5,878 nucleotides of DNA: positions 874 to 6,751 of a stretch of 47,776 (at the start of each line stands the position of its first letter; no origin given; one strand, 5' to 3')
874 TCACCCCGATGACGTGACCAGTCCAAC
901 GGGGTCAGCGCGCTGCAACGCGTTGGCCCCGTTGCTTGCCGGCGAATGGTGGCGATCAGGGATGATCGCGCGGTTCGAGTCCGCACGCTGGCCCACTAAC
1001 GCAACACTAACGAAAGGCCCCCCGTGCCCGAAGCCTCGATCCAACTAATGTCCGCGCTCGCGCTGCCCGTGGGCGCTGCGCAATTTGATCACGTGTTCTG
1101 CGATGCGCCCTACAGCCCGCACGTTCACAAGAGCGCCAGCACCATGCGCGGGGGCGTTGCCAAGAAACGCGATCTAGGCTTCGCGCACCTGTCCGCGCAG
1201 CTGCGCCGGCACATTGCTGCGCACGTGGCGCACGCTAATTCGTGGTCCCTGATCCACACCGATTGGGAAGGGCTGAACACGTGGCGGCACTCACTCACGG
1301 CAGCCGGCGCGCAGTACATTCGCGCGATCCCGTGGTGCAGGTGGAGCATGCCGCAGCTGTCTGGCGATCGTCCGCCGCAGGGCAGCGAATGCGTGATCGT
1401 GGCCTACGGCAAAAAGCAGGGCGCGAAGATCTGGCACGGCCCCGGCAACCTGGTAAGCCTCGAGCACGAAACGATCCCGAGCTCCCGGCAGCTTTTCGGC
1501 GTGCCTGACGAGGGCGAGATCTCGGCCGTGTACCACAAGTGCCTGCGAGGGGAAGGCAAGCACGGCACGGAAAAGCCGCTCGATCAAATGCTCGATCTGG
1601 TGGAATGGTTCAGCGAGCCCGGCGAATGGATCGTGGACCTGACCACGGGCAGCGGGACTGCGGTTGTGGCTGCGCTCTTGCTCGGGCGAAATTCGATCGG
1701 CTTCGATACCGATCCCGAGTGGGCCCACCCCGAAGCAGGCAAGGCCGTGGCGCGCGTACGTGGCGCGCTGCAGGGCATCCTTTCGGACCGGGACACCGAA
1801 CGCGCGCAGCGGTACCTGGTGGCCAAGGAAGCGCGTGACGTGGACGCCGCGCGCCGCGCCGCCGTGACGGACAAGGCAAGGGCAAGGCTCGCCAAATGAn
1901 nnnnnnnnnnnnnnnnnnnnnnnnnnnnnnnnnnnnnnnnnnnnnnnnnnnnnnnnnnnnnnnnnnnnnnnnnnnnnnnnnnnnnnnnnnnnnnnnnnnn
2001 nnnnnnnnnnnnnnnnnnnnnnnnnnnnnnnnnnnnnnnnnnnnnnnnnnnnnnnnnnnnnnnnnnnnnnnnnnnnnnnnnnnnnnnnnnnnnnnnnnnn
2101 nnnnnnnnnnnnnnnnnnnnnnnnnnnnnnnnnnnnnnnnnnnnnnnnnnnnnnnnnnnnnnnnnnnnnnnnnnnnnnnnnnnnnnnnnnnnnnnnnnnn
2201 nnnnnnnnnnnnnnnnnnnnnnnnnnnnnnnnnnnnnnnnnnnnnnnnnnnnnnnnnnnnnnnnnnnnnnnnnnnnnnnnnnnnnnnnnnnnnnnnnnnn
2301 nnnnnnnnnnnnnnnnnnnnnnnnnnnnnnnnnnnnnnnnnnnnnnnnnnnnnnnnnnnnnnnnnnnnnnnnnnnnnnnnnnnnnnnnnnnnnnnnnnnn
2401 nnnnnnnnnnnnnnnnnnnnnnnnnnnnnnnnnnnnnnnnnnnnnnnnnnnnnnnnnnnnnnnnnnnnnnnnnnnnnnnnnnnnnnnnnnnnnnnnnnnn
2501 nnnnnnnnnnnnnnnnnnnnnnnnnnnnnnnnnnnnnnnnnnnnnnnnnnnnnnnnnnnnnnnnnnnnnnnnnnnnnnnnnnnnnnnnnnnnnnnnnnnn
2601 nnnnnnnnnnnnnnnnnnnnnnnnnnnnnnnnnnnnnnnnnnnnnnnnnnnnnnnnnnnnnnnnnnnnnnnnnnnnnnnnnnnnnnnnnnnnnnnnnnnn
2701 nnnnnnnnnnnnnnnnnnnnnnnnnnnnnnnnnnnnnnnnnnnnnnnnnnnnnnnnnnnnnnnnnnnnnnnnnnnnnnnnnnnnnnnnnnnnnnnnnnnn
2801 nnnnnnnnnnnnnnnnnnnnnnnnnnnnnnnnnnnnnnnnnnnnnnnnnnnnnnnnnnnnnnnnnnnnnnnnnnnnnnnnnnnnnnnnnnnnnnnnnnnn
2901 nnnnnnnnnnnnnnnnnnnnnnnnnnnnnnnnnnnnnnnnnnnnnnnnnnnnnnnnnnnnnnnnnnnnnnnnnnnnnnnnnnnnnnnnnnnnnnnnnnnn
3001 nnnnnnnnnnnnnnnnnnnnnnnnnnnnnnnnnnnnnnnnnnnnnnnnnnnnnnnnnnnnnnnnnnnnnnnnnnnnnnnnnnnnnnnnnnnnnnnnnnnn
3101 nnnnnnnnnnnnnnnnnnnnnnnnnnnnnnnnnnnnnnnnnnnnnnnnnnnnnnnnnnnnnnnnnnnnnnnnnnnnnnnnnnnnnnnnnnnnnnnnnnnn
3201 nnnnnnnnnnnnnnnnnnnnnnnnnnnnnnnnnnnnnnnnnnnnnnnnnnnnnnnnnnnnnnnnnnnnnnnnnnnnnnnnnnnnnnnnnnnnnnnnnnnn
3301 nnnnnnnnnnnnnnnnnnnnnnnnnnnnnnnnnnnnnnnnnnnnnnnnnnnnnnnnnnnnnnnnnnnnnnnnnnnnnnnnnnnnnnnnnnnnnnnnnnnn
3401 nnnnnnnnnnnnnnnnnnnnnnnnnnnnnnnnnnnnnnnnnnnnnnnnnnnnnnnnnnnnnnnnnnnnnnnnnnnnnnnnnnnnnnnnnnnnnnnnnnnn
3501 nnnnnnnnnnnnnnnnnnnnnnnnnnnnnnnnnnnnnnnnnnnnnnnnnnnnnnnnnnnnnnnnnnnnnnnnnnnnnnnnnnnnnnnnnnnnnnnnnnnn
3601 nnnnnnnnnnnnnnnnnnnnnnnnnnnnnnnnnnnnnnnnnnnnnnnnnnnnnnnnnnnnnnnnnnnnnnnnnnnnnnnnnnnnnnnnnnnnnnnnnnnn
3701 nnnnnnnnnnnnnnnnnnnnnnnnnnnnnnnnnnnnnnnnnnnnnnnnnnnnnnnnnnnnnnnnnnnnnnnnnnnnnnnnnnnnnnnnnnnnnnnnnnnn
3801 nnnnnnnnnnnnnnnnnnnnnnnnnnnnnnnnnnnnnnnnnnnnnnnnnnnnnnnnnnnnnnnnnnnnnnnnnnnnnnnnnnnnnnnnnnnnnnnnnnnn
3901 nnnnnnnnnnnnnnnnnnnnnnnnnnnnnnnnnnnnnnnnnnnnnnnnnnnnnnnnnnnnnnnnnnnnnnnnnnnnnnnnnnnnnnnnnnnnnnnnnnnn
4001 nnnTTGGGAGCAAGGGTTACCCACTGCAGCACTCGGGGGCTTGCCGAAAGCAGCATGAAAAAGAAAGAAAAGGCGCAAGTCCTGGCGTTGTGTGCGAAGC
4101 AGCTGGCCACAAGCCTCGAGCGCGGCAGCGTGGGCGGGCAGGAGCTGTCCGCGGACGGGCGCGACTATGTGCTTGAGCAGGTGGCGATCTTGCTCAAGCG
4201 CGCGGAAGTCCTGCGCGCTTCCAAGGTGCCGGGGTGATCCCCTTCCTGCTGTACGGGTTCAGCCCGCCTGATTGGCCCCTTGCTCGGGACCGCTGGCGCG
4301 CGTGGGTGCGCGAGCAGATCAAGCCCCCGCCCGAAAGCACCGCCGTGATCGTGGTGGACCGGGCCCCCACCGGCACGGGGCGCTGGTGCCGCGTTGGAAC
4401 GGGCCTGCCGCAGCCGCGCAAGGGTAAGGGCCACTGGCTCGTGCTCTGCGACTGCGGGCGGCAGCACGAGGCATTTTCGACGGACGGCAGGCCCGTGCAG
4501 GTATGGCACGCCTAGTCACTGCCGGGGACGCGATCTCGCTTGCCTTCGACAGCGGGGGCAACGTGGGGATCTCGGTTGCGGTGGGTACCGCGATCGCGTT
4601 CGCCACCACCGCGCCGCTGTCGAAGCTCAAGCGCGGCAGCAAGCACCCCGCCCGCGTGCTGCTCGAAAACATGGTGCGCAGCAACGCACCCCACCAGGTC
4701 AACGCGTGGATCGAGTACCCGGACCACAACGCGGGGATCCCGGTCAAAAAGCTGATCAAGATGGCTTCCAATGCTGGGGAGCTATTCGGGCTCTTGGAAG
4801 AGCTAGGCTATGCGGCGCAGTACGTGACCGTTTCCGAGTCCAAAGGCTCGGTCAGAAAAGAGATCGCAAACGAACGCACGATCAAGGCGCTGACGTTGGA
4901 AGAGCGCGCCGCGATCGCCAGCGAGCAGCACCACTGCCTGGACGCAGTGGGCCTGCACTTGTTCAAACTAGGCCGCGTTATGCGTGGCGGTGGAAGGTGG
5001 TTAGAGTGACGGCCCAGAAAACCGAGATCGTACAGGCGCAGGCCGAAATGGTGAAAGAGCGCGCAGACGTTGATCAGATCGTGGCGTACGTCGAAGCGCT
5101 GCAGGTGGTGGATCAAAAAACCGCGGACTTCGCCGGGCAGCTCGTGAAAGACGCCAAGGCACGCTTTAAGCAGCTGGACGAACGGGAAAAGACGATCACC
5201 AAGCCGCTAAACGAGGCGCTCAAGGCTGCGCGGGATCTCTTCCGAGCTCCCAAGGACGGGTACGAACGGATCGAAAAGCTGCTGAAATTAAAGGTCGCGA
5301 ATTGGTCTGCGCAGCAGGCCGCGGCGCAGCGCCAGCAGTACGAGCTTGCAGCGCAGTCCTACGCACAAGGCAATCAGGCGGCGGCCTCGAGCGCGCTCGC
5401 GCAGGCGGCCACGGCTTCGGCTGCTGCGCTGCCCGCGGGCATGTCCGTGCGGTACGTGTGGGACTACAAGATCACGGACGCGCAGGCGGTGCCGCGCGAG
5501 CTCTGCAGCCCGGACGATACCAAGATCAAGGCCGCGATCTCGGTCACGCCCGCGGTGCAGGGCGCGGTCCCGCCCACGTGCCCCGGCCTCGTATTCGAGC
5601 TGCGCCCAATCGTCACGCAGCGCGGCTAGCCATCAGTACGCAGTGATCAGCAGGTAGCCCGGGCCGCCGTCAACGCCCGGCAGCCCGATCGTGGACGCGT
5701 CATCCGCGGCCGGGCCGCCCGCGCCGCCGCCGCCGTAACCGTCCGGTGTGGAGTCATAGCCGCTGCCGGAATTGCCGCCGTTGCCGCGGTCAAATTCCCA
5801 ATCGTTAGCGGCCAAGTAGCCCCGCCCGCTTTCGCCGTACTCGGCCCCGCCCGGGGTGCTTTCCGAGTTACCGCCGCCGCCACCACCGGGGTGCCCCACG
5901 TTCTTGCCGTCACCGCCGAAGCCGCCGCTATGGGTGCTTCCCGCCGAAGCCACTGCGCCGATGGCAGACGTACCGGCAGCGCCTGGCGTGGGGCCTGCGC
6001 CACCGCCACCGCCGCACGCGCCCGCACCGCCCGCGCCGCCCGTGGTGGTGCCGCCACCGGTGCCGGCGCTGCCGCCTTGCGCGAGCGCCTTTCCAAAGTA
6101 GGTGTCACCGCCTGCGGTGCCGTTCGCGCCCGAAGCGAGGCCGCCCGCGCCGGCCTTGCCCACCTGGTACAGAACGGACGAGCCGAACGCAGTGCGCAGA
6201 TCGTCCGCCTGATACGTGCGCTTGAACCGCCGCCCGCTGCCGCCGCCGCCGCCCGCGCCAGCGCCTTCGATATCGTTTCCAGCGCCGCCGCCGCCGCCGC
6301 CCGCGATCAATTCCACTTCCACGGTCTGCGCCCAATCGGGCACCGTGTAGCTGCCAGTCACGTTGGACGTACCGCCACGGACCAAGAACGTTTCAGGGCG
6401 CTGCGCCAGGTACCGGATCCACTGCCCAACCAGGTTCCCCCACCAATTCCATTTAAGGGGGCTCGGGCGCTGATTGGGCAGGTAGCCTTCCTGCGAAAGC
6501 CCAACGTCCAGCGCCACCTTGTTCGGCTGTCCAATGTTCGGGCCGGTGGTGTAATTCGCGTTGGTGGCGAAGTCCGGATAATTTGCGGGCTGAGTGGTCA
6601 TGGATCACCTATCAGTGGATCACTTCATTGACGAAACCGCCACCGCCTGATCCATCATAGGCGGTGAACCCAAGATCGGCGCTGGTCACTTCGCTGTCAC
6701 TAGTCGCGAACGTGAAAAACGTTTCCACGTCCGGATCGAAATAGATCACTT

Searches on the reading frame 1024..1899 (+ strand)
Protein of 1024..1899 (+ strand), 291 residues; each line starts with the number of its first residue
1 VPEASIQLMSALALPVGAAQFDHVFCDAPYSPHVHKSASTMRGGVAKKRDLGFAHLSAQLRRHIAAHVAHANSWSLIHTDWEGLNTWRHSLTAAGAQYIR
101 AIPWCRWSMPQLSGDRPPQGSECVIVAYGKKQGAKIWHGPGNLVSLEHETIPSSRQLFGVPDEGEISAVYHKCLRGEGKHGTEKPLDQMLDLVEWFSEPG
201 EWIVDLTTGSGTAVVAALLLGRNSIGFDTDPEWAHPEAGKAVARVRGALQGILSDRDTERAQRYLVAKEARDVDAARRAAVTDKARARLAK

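Call 10: search_protein_families(library=phrogs, proteins=[window:1024-1899:+])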
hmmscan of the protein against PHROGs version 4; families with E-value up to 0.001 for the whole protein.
window:1024-1899:+ (291 aa): 6 families
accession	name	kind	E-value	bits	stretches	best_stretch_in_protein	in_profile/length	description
phrog_67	-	other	5.1e-17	63.2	1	102-252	216-350/743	DNA methyltransferase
phrog_498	-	other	3.1e-14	53.4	1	19-234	221-413/633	DNA methyltransferase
phrog_3008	-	other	3e-10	40.8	1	178-232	148-202/244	DNA methyltransferase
phrog_6952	-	other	8.2e-09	36.6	1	177-230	111-164/181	DNA methyltransferase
phrog_18293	-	other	1.7e-08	35.4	1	177-233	43-99/119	methyltransferase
phrog_23148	-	unknown function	0.0001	23.4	1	178-234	83-139/165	-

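Call 12: search_protein_families(library=pfam, proteins=[window:1024-1899:+], max_evalue=0.01)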
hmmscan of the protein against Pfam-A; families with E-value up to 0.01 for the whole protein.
window:1024-1899:+ (291 aa): 2 families
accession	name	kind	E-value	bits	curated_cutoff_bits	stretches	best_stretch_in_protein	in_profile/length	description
PF01555.25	N6_N4_Mtase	-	2.8e-12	47.5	26.7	1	96-232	72-214/221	DNA methylase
PF06325.19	PrmA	-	0.0036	17.3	22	1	176-231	141-194/296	Ribosomal protein L11 methyltransferase (PrmA)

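Call 38: search_solved_structures(query=window:1024-1899:+, max_evalue=0.01)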
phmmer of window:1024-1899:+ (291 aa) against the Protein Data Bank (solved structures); distinct sequences matched with E-value up to 0.01: 9.
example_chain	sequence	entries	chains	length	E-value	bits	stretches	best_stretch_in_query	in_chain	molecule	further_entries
1g60_A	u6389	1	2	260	0.00017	24.2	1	179-235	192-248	Adenine-specific Methyltransferase MboIIA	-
3cjt_A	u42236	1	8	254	0.00035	23.2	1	197-238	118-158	Ribosomal protein L11 methyltransferase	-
1ufk_A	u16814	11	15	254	0.00076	22.1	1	193-238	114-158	TT0836 protein | Ribosomal protein L11 methyltransferase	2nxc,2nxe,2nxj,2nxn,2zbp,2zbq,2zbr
6pbd_A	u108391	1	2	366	0.0011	21.6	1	102-243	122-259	Modification methylase CcrMI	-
5hfj_A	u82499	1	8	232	0.0024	20.4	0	178-234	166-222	Adenine specific DNA methyltransferase (DpnA)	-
5hek_A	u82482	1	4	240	0.0027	20.3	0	178-234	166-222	Adenine specific DNA methyltransferase (DpnA)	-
1eg2_A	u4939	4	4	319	0.0046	19.5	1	179-233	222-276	MODIFICATION METHYLASE RSRI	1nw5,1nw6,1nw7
1nw8_A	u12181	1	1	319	0.0047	19.5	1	179-233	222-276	MODIFICATION METHYLASE RSRI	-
2zie_A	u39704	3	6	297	0.0081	18.7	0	180-240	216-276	Putative modification methylase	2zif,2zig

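Call 40: search_protein_families(library=ncbifam, proteins=[window:1024-1899:+], max_evalue=0.01)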
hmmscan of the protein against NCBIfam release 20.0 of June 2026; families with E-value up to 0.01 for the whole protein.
window:1024-1899:+ (291 aa): 4 families
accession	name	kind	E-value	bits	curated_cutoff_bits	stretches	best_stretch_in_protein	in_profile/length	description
NF010253.0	PRK13699.1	subfamily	1.6e-07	31.2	244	1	173-250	137-213/226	DNA methyltransferase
NF050803.1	DnaMtaseCcrMCaul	equivalog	3.6e-05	22.8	830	1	175-250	181-255/350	adenine-specific DNA-methyltransferase CcrM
NF001790.0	PRK00517.3-3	equivalog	0.00017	21.1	269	1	190-233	113-157/262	50S ribosomal protein L11 methyltransferase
TIGR00406.1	prmA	equivalog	0.007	15.8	183.15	0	188-232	148-193/288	50S ribosomal protein L11 methyltransferase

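Call 78: find_homologous_proteins(query=window:1024-1899:+, max_evalue=0.001)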
Query window:1024-1899:+ (291 aa): 257 proteins with E <= 0.001 among 8000 candidates; the best 120 are listed.
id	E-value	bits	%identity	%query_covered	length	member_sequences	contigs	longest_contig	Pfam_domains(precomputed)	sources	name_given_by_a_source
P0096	2.1e-190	649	100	97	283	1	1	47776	PF01555.25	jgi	jgi:hypothetical protein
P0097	1.5e-92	328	55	98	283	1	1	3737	PF01555.25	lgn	-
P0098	1.4e-71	259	51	92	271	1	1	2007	PF01555.25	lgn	-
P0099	1.3e-70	256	52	90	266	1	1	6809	PF01555.25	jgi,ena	-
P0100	1.8e-70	256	49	93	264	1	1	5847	PF01555.25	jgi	jgi:site-specific DNA-methyltransferase (adenine-specific)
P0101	2.5e-70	255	49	93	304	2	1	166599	PF01555.25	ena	-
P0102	4.3e-70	254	50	89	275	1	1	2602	PF01555.25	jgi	jgi:site-specific DNA-methyltransferase (adenine-specific)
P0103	1.2e-69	253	52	78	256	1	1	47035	PF01555.25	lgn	-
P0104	5.8e-69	251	45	98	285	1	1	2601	PF01555.25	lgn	-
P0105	5.9e-69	251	49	92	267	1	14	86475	PF01170.25,PF01555.25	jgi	jgi:hypothetical protein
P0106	5.3e-68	248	48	93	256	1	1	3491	PF01555.25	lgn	-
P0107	2.4e-67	245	49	92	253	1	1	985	PF01555.25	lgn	-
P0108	3.5e-67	245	46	99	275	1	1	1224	PF01555.25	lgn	-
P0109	7.4e-67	244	51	92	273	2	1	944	PF01555.25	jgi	jgi:hypothetical protein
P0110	1.3e-66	243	46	93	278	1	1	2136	PF01555.25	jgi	jgi:DNA methylase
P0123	1.1e-64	237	52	85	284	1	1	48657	PF01555.25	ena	-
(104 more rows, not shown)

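Call 79: find_encoding_contigs(protein=P0096, flank=2000, max_places=2)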
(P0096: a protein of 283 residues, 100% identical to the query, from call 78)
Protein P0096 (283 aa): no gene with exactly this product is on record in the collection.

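Call 80: find_encoding_contigs(protein=P0103, flank=10000, max_places=1)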
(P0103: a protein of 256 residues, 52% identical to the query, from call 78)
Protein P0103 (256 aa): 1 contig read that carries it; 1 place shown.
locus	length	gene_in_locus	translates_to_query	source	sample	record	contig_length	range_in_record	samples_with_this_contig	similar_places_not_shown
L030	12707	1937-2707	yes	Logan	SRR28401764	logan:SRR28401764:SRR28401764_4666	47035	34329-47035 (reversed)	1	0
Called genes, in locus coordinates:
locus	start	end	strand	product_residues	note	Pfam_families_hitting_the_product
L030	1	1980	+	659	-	?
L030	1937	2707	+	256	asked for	PF01555:N6_N4_Mtase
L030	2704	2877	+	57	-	-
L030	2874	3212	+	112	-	PF09152:DUF1937 (weak), PF14359:DUF4406, PF24963:DUF7768 (weak)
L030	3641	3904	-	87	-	-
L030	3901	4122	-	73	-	-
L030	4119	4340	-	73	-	-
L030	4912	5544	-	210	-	-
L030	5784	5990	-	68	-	-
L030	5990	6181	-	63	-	-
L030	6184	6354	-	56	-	-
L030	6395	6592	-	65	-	-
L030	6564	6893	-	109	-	-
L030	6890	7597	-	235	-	-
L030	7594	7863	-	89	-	-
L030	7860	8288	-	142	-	-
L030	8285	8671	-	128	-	-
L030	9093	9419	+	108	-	-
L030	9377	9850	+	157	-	-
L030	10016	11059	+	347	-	PF00589:Phage_integrase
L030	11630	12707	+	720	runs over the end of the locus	-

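Call 81: find_encoding_contigs(protein=P0123, flank=10000, max_places=1)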
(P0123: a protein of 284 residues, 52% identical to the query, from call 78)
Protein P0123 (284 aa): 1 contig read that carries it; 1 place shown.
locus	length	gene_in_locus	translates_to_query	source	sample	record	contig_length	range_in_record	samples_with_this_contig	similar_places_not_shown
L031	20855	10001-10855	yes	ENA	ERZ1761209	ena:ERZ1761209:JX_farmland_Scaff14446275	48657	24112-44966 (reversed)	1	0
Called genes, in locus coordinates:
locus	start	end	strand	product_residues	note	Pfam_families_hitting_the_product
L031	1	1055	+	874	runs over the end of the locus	PF27114:Phage_tail_beta (weak)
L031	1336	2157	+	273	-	-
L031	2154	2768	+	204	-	-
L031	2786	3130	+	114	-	-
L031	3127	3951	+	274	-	-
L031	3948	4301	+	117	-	-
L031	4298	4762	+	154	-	-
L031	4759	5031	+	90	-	-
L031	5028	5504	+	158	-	-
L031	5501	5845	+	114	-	-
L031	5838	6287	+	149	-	-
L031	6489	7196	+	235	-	PF17338:GP88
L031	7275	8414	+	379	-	-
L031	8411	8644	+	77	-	-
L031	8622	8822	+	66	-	-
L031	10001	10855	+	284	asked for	PF01555:N6_N4_Mtase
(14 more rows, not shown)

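Call 86: find_encoding_contigs(protein=P0101, flank=10000, max_places=1)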
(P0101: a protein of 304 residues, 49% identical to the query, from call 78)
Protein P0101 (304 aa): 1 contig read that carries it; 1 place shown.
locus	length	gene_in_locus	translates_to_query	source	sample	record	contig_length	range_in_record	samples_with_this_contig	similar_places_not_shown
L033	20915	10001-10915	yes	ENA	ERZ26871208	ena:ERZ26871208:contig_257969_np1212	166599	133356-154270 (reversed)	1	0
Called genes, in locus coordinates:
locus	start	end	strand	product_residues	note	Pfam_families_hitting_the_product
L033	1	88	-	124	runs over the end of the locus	-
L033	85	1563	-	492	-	PF00580:UvrD-helicase, PF13245:AAA_19, PF13604:AAA_30 (faint), PF01443:Viral_helicase1 (faint), PF13361:UvrD_C, PF13538:UvrD_C_2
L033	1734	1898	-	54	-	-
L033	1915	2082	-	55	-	-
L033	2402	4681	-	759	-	PF09250:Prim-Pol, PF05272:VapE-like_dom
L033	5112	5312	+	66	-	-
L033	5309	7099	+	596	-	PF12705:PDDEXK_1 (weak)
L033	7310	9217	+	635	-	-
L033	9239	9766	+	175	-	-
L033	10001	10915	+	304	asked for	PF01555:N6_N4_Mtase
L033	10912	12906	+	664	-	PF00476:DNA_pol_A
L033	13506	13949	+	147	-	-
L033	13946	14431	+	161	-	-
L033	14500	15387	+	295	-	PF17762:HTH_ParB (weak)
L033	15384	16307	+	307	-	PF02272:DHHA1 (weak)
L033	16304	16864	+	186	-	-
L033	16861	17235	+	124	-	-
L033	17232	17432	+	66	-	-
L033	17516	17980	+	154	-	-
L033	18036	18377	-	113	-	-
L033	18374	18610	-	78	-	-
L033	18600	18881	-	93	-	-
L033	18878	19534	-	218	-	-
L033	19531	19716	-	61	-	-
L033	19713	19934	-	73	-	-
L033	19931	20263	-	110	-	-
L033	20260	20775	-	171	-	-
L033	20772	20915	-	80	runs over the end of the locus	-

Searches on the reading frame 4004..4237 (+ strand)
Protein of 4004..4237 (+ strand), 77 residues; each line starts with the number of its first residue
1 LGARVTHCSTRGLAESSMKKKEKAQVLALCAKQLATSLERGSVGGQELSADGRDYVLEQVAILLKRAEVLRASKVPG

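Call 96: search_protein_families(library=pfam, proteins=[window:4004-4237:+], max_evalue=0.01)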
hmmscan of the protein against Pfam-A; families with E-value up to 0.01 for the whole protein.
window:4004-4237:+ (77 aa): 0 families

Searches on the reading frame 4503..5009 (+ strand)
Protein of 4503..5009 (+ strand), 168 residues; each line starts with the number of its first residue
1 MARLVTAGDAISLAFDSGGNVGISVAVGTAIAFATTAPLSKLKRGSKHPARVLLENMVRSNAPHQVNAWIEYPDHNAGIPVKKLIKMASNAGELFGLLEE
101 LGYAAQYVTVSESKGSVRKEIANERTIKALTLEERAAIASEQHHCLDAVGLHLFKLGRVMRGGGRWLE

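Call 12: search_protein_families(library=pfam, proteins=[window:4503-5009:+], max_evalue=0.01)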
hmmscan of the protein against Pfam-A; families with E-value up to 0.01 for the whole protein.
window:4503-5009:+ (168 aa): 1 family
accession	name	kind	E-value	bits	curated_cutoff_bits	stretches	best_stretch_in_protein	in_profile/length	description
PF20937.3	FHBP_N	-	0.00072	20.1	27.6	1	4-63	4-60/92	Factor H binding protein, N-terminal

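Call 37: search_protein_families(library=phrogs, proteins=[window:4503-5009:+], max_evalue=0.01)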
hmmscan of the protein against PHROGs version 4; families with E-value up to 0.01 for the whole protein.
window:4503-5009:+ (168 aa): 0 families

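Call 40: search_protein_families(library=ncbifam, proteins=[window:4503-5009:+], max_evalue=0.01)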
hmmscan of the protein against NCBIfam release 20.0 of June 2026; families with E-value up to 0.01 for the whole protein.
window:4503-5009:+ (168 aa): 0 families

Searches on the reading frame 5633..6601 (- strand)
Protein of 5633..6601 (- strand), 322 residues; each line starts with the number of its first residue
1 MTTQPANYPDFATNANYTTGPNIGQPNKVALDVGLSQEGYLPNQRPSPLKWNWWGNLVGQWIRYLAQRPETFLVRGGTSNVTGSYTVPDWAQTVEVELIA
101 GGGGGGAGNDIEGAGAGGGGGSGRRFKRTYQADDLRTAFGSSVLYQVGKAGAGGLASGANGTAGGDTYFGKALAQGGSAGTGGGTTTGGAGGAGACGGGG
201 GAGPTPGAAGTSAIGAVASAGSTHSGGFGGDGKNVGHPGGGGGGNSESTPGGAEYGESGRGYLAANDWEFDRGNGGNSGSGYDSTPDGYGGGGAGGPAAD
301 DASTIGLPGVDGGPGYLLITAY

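Call 10: search_protein_families(library=phrogs, proteins=[window:5633-6601:-])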
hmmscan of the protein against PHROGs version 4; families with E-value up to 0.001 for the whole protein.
window:5633-6601:- (322 aa): 2 families
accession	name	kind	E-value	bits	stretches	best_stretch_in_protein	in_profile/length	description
phrog_863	-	tail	1.2e-12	48.6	1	78-259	404-592/690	tail fiber assembly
phrog_2295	-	unknown function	1.9e-05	24.5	1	80-310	582-815/1183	-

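Call 75: search_dna_similar(query=window:5633-6601:-, collection=phages, mode=protein, max_rows=15, max_evalue=0.001)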
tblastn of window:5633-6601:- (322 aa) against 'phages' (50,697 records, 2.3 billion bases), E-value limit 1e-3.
Records with a match: 2; places in all: 2; records where one place covers at least 80% of the query: 0.
Best place of each record, by identity: <60% 2.
By first word of the organism name: Klebsiella 2.
By host as written in the record: Klebsiella pneumoniae KP13 1; Klebsiella pneumoniae K6453 1.
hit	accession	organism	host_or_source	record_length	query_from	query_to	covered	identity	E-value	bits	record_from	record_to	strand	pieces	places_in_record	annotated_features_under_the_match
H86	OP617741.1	Klebsiella phage KP13-16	Klebsiella pneumoniae KP13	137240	1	78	24%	42.2%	2e-5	52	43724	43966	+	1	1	hypothetical protein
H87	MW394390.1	Klebsiella phage vB_KpM_FBKp34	Klebsiella pneumoniae K6453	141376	1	78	24%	42.2%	3e-5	52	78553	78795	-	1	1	hypothetical protein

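Call 76: find_related_loci(query=window:5633-6601:-, collection=genome_contigs, flank=10000)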
Query window:5633-6601:- (322 aa) in genome_contigs; peptide patterns used: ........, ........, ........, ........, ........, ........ (x = any residue, [..] = any of these).
110 stretches matched a pattern, but none encodes a relative of the query by tblastn (E <= 1e-3).
